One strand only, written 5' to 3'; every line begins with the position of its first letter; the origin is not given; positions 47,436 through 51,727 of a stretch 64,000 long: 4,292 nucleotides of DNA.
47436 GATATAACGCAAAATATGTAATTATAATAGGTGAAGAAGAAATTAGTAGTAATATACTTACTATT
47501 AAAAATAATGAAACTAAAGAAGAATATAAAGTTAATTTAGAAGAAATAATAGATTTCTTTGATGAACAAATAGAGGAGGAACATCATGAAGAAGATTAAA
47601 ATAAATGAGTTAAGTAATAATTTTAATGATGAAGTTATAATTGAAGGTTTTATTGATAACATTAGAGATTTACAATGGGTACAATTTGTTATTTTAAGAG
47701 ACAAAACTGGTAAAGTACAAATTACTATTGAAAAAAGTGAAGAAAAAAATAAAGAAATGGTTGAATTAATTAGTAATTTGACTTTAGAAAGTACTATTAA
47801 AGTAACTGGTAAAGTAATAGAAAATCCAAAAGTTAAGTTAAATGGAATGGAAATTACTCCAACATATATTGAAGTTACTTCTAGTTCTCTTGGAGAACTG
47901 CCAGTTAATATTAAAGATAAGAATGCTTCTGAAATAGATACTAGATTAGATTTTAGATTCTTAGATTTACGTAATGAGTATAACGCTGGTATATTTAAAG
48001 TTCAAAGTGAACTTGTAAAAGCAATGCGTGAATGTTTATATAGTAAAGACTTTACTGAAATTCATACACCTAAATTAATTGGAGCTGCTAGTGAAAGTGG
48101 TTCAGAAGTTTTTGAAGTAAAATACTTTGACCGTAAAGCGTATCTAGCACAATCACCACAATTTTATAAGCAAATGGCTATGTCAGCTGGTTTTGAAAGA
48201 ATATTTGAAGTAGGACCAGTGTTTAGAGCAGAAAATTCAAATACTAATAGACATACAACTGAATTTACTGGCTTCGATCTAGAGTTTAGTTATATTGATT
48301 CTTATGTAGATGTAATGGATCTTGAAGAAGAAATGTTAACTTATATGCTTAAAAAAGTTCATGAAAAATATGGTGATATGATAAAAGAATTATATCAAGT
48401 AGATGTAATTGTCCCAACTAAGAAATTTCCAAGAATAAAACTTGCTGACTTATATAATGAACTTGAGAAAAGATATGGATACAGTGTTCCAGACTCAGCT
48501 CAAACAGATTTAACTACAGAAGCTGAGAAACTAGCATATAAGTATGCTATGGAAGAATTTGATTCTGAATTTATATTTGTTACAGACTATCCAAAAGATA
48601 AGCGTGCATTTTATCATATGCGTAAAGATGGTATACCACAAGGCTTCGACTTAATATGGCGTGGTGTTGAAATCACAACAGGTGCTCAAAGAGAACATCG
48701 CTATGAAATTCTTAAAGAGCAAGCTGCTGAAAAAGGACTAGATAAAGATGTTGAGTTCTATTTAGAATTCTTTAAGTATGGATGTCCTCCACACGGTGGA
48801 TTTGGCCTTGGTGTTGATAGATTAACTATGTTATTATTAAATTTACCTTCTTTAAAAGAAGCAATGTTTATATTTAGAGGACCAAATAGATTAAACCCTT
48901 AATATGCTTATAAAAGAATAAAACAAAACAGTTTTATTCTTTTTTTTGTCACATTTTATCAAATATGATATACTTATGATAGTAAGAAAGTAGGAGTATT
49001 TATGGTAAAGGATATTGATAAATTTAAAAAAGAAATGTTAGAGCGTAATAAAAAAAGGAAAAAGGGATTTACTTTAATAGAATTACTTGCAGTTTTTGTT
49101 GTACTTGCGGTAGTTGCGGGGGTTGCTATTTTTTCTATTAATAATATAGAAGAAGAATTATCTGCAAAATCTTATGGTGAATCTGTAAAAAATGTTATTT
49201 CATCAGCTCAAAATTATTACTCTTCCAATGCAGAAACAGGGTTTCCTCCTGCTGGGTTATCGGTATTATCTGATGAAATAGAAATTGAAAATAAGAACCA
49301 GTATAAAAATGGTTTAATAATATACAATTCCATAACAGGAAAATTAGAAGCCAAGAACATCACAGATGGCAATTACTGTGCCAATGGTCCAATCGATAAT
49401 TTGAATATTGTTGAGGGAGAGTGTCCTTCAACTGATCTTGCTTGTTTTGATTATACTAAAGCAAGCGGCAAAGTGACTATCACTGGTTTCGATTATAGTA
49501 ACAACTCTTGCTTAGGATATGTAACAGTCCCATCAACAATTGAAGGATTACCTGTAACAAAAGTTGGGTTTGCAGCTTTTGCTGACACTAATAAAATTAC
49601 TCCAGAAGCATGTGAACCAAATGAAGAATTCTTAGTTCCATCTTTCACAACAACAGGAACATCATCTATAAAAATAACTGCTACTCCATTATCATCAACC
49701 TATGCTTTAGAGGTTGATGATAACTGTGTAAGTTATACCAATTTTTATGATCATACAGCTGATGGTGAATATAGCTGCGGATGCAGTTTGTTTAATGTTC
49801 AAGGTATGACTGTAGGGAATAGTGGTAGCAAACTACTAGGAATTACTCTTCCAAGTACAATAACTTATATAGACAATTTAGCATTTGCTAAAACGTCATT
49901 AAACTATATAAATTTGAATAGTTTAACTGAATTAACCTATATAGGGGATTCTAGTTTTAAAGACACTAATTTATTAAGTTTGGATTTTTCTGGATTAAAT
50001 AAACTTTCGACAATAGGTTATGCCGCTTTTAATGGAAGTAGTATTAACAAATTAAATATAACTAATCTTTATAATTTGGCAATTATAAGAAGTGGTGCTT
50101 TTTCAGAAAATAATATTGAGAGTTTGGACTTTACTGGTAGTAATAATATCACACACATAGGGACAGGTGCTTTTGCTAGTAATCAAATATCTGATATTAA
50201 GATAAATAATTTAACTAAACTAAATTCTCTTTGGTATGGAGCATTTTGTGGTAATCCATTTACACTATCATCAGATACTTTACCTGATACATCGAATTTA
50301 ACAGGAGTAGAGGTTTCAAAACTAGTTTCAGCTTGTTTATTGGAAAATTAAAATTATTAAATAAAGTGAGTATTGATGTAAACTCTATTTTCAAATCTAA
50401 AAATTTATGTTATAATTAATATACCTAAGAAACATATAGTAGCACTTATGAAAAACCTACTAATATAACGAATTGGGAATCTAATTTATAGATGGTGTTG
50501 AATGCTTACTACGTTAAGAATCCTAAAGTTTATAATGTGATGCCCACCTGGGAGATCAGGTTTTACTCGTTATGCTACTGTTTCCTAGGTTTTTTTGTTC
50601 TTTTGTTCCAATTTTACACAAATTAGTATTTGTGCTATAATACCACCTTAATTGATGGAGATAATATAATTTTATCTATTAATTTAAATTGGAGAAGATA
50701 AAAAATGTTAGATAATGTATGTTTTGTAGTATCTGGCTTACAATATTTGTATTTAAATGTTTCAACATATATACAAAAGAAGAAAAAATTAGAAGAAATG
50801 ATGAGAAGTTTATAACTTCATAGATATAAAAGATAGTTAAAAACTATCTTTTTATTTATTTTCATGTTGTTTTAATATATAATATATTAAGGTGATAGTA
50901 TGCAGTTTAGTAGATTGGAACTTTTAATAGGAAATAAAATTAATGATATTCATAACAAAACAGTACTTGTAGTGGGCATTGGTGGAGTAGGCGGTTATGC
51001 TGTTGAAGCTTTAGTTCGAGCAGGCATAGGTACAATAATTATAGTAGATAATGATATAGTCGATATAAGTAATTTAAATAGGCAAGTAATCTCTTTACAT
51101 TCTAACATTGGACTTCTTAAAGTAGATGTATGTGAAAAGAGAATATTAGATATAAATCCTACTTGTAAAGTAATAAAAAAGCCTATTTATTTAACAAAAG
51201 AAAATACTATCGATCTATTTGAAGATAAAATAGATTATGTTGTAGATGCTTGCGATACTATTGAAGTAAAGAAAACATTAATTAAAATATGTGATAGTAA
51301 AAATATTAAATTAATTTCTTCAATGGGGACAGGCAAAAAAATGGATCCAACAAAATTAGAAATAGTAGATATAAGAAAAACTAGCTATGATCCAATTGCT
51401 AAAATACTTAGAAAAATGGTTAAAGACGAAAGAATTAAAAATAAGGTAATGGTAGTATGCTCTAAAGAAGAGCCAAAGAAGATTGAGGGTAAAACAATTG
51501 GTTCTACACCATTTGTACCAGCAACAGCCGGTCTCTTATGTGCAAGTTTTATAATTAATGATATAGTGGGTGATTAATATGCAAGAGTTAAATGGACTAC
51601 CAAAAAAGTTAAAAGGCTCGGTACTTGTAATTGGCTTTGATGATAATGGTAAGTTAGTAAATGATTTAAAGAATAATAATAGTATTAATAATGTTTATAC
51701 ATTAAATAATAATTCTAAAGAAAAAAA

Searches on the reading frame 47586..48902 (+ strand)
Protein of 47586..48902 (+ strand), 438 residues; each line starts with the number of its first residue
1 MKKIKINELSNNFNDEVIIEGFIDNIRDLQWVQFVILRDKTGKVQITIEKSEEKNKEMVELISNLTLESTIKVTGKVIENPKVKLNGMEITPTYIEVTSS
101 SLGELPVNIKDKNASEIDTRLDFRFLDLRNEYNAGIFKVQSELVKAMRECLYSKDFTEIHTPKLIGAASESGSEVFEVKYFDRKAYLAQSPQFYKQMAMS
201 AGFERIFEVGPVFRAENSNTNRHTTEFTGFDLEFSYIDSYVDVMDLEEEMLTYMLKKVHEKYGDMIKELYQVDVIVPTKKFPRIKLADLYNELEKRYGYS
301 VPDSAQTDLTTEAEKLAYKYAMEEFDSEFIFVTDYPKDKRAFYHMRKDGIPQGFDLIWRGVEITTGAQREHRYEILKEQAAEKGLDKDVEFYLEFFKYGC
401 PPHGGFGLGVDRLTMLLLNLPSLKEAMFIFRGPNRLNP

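Call 7: search_protein_families(library=pfam, proteins=[window:47586-48902:+], max_evalue=0.01)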
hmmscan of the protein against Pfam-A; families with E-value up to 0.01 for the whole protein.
window:47586-48902:+ (438 aa): 3 families
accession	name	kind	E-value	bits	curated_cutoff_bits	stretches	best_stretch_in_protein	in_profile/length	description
PF00152.25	tRNA-synt_2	-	1.1e-82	278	25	1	118-427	3-302/308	tRNA synthetases class II (D, K and N)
PF01336.31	tRNA_anti-codon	-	4.9e-11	42.9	27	1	17-97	1-74/75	OB-fold nucleic acid binding domain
PF01409.25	tRNA-synt_2d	-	0.00017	21.6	19.8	0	204-259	103-154/246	tRNA synthetases class II core domain (F)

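Call 8: search_protein_families(library=ncbifam, proteins=[window:47586-48902:+], max_evalue=0.01)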
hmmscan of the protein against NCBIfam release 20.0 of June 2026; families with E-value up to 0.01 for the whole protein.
window:47586-48902:+ (438 aa): 18 families
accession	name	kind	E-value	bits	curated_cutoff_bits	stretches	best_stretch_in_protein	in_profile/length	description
NF003483.0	PRK05159.1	equivalog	1e-148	495.8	353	1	2-438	4-438/438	aspartate--tRNA(Asn) ligase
TIGR00458.1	aspS_nondisc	equivalog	5.1e-126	421.1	368.4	1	14-438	12-428/428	aspartate--tRNA(Asn) ligase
NF003037.0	PRK03932.1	equivalog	1.9e-76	257.9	414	1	2-436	2-449/451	asparagine--tRNA ligase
TIGR00457.1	asnS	equivalog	1.8e-72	244.7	342.6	1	6-437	8-454/455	asparagine--tRNA ligase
NF001750.0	PRK00476.1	equivalog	1.5e-66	224.9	443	2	6-308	9-297/590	aspartate--tRNA ligase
TIGR00459.1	aspS_bact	equivalog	1.4e-63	215.2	373.85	2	2-316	3-300/586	aspartate--tRNA ligase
NF001756.1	PRK00484.1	subfamily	3.4e-45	154.6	468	1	10-428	47-481/488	lysine--tRNA ligase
TIGR00499.1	lysS_bact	equivalog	5.5e-40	137.4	427.6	1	8-428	48-488/496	lysine--tRNA ligase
NF009460.0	PRK12820.1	equivalog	2.7e-38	131.6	1379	2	12-255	33-291/723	bifunctional aspartyl-tRNA synthetase/aspartyl/glutamyl-tRNA amidotransferase subunit C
NF005052.0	PRK06462.1-1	equivalog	8.8e-38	130.3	368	1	107-426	19-340/353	asparagine synthetase A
NF002821.0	PRK02983.1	equivalog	6.3e-34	117.2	742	1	10-419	655-1086/1102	bifunctional lysylphosphatidylglycerol synthetase/lysine--tRNA ligase LysX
NF005054.0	PRK06462.1-4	equivalog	4.1e-31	108.2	309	1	126-427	14-306/318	asparagine synthetase A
NF009101.0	PRK12445.1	subfamily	3.8e-25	88.4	1026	1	7-426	58-495/505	lysine--tRNA ligase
TIGR00462.1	genX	equivalog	1.6e-21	77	286.9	1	140-427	4-302/304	EF-P lysine aminoacylase EpmA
NF006828.0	PRK09350.1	equivalog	4.2e-17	62.4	264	1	137-427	16-318/325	elongation factor P--(R)-beta-lysine ligase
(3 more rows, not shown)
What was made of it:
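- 47586..48902 (+): aspS, archaeal-type non-discriminating aspartate--tRNA(Asn) ligase. NF003483 495.8 bits against a cut-off of 353 (call 8).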

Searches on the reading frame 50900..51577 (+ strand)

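Call 66: search_protein_families(library=pfam, proteins=[window:50900-51577:+], max_evalue=0.00001)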
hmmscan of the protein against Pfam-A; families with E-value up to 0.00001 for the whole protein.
window:50900-51577:+ (225 aa): 1 family
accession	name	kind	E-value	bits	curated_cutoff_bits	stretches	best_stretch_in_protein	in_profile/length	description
PF00899.27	ThiF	-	3.3e-36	125.1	28.1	1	13-152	14-152/238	ThiF family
